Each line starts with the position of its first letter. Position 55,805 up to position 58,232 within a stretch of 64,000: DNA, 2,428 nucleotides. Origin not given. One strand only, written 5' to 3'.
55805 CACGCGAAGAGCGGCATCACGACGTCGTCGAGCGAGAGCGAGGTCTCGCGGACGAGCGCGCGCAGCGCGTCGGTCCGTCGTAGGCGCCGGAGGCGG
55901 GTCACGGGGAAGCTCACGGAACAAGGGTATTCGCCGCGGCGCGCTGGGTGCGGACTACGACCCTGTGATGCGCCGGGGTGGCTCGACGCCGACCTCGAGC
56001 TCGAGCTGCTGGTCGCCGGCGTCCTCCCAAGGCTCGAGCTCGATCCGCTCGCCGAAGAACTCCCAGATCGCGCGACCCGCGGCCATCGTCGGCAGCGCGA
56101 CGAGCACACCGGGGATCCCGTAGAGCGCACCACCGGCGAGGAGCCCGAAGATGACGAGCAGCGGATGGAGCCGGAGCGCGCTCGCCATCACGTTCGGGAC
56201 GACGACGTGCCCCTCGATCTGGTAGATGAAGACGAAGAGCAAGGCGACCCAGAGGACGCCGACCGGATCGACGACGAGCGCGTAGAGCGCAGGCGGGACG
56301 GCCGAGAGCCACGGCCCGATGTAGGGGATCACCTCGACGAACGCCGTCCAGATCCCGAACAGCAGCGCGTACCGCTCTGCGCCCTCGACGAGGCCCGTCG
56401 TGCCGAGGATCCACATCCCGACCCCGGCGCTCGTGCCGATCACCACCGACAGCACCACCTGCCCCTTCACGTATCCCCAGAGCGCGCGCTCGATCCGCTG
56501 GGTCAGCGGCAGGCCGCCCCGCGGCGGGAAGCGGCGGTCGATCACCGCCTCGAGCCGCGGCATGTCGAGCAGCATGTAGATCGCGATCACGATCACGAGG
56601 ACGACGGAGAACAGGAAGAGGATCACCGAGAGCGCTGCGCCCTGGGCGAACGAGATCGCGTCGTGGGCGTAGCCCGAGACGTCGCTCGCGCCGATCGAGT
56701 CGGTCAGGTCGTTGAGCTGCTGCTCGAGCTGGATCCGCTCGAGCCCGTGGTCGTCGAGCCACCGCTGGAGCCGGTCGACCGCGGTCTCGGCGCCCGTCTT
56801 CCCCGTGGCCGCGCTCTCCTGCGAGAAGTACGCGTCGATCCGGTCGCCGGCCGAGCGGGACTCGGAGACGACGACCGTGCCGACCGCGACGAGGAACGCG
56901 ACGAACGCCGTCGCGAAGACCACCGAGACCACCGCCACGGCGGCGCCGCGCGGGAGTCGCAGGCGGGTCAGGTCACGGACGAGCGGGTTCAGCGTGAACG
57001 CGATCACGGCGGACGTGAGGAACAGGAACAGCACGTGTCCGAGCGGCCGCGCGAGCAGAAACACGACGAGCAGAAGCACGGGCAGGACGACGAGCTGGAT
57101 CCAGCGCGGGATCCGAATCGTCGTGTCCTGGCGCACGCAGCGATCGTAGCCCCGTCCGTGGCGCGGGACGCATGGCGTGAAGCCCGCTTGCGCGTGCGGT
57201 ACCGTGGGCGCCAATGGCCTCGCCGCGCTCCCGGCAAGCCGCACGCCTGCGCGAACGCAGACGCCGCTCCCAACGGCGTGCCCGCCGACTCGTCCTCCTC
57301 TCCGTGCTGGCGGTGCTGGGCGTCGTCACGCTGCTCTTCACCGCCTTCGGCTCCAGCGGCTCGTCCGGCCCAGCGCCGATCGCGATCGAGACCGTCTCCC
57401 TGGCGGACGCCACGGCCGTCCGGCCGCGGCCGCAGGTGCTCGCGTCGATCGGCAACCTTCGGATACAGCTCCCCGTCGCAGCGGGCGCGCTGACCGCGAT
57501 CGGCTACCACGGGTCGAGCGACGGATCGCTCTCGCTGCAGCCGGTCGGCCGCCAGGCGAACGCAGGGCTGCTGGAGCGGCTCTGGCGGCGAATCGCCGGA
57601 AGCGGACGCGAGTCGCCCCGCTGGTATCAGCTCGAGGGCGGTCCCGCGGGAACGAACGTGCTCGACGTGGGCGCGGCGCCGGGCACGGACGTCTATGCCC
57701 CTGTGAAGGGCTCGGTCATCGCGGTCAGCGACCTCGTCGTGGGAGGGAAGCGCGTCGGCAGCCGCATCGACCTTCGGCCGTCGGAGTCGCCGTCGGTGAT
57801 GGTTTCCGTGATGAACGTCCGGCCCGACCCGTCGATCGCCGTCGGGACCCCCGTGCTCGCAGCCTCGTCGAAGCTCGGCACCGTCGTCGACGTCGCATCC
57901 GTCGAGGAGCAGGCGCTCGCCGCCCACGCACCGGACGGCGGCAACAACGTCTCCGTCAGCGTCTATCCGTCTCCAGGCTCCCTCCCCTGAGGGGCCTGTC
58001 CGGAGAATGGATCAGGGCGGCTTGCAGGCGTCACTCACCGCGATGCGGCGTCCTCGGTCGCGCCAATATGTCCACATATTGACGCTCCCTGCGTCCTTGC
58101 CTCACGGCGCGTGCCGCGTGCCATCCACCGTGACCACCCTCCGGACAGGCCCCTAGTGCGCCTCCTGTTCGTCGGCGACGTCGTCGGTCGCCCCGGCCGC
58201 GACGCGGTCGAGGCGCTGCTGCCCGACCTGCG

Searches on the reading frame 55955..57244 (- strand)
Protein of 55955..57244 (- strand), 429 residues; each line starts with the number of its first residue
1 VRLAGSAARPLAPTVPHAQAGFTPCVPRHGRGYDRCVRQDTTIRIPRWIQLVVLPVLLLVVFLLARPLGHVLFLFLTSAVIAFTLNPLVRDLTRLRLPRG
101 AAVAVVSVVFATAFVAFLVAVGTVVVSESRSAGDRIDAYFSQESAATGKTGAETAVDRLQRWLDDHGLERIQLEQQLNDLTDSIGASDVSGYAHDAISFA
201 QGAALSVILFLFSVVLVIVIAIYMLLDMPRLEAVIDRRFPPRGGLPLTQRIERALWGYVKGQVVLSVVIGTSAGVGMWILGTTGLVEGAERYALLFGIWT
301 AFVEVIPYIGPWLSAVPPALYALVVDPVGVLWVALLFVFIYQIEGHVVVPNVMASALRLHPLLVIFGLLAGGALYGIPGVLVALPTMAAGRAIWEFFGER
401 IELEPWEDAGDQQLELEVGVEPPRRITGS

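Call 59: search_protein_families(library=pfam, proteins=[window:55955-57244:-], max_evalue=0.01)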
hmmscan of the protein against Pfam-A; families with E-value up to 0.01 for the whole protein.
window:55955-57244:- (429 aa): 1 family
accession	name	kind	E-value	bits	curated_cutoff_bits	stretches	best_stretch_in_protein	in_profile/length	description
PF01594.21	AI-2E_transport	-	1.3e-54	186.1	34.3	1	53-395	3-324/327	AI-2E family transporter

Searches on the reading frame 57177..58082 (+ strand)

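Call 59: search_protein_families(library=pfam, proteins=[window:57177-58082:+, window:57214-57990:+], max_evalue=0.01)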
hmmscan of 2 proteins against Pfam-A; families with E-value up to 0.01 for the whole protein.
window:57177-58082:+ (301 aa): 0 families

window:57214-57990:+ (258 aa): 1 family
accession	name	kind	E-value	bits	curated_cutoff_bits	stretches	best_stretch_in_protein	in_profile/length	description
PF11239.13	DUF3040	-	0.007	17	24.7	0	9-47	26-66/84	Protein of unknown function (DUF3040)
